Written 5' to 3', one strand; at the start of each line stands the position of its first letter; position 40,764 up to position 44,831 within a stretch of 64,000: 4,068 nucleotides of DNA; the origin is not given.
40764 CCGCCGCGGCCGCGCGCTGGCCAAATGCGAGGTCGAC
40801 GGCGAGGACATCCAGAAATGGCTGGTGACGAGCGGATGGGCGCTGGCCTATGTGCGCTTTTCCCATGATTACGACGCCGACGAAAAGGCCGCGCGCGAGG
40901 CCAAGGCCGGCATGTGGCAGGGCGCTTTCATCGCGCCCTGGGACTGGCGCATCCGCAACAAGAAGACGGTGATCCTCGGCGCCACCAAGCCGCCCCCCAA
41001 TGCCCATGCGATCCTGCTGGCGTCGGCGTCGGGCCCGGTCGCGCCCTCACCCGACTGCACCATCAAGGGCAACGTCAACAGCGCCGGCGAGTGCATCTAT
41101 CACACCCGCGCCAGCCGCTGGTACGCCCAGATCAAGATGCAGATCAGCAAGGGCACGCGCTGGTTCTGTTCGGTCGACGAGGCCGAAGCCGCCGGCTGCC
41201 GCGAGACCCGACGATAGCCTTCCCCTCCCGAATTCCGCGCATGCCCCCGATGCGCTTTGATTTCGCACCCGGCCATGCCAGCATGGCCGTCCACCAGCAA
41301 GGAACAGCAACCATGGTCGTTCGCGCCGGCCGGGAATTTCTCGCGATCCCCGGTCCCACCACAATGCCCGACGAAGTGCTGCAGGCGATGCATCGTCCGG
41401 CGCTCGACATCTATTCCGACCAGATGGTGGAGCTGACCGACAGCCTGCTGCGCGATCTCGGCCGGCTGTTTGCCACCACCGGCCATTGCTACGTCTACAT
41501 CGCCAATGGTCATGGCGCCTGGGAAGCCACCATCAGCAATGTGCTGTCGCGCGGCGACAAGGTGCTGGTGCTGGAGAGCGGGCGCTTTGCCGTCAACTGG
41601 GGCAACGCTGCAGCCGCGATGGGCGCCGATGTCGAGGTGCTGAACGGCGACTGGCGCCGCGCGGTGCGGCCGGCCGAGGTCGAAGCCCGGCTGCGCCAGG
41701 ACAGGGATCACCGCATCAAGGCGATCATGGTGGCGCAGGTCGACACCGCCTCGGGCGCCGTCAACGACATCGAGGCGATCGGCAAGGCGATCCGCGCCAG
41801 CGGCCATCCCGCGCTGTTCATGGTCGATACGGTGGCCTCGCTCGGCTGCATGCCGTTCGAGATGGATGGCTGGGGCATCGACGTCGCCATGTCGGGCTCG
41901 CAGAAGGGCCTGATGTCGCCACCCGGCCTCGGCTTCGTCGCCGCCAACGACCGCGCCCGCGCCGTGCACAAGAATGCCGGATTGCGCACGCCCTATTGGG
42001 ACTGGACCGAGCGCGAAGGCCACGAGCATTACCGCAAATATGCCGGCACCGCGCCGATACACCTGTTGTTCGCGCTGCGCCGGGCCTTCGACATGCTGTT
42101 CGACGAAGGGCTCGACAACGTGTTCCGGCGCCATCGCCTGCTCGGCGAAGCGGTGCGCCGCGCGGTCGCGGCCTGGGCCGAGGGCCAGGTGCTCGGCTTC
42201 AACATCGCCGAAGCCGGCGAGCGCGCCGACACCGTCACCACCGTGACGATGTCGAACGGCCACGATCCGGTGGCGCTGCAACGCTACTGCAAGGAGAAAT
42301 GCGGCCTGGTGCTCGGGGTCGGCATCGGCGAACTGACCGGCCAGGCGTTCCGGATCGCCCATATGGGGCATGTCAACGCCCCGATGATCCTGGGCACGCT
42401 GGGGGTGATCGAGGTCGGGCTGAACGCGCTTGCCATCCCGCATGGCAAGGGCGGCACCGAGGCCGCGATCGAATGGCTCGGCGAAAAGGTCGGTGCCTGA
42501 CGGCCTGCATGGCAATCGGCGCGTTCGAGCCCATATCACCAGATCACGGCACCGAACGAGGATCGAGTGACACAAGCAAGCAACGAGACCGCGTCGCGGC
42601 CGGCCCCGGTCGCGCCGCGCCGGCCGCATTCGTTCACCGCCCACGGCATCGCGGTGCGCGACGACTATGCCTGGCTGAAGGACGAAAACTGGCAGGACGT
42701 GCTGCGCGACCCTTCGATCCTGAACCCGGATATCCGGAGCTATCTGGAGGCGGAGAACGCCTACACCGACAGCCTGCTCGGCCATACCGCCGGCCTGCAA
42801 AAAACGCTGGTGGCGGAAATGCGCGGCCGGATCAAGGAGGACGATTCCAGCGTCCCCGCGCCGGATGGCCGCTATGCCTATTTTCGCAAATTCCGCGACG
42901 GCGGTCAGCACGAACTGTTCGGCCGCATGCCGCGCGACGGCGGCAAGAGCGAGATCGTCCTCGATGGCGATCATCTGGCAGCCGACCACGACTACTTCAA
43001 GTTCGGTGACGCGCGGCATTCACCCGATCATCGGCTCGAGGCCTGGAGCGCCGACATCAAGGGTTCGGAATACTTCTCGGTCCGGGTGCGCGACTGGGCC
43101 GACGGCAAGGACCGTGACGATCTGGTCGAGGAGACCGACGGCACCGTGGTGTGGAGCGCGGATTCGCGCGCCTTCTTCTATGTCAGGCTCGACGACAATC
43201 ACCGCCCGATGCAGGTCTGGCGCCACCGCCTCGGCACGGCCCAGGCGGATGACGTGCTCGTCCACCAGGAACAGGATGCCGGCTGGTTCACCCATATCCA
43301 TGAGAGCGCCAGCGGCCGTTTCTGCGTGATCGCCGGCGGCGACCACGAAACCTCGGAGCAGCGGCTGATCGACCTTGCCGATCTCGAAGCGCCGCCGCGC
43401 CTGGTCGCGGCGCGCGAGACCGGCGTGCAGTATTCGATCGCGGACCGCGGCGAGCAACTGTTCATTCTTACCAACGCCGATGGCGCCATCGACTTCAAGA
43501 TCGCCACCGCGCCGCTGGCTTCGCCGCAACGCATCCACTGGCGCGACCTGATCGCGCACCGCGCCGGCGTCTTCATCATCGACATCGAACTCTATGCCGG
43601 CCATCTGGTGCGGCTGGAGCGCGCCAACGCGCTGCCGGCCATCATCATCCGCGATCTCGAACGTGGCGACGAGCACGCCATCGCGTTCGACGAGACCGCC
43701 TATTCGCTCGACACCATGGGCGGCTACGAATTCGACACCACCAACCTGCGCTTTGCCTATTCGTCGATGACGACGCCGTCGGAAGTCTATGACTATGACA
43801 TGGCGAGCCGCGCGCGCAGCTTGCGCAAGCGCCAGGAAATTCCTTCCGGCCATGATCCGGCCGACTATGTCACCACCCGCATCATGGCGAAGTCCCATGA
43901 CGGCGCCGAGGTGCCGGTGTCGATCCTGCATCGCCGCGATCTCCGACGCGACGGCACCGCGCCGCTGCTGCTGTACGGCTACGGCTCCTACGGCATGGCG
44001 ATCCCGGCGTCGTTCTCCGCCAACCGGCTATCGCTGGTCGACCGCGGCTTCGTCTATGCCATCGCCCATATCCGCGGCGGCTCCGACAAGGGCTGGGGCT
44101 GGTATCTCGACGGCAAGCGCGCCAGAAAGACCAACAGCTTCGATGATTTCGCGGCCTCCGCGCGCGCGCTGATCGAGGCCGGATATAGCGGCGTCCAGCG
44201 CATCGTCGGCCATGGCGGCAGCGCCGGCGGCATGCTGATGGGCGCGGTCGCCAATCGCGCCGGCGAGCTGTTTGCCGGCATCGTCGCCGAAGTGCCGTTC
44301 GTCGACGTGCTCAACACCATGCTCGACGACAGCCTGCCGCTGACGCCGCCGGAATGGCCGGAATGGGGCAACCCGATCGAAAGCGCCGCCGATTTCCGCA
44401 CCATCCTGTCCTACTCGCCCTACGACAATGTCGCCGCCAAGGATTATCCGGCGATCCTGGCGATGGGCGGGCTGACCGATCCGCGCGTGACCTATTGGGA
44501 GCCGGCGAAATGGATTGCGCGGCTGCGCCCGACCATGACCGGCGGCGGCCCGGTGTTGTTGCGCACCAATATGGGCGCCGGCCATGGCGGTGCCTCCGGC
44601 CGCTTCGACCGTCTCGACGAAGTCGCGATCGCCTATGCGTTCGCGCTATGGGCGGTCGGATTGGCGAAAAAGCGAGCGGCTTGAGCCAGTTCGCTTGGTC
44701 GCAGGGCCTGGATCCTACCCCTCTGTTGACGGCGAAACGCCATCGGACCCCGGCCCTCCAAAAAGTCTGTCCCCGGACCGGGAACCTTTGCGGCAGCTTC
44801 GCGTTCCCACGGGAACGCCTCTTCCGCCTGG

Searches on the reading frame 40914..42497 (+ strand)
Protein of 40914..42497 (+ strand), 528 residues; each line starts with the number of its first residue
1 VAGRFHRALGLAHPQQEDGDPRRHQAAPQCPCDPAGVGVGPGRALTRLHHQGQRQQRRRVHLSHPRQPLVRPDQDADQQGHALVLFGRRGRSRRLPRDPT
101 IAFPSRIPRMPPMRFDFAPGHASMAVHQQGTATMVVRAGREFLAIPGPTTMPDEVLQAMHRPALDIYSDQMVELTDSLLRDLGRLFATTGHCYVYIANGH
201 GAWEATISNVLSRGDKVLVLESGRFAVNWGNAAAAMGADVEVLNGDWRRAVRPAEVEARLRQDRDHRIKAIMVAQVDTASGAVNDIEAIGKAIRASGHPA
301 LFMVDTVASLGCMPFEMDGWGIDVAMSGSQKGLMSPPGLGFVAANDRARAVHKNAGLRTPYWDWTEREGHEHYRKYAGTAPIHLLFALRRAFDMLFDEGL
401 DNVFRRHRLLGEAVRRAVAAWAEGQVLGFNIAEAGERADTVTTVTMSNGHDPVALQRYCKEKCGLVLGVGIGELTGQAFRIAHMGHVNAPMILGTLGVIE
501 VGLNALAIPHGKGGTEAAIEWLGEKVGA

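Call 65: search_protein_families(library=ncbifam, max_evalue=1e-30, proteins=[window:40914-42497:+])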
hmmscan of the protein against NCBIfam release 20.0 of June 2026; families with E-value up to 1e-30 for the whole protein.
window:40914-42497:+ (528 aa): 3 families
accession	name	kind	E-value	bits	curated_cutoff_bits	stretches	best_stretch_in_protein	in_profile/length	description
NF045640.1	AspGlyoxATaseBhcA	equivalog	1.7e-96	323.5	650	1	143-518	7-380/395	L-aspartate--glyoxylate aminotransferase BhcA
NF046070.1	PyrdoxPyrvTramin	equivalog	3.2e-44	151.3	600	1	146-491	11-351/369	pyridoxamine--pyruvate transaminase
TIGR03301.1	PhnW-AepZ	equivalog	5.6e-40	137.8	360.8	1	143-499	2-351/355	2-aminoethylphosphonate aminotransferase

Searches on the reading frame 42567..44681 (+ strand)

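Call 65: search_protein_families(library=ncbifam, max_evalue=1e-30, proteins=[window:42567-44681:+])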
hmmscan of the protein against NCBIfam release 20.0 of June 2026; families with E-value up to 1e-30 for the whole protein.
window:42567-44681:+ (705 aa): 1 family
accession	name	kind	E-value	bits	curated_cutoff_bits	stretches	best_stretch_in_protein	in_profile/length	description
NF007511.0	PRK10115.1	equivalog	3.3e-153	511.6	1313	1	14-694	3-673/686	oligopeptidase B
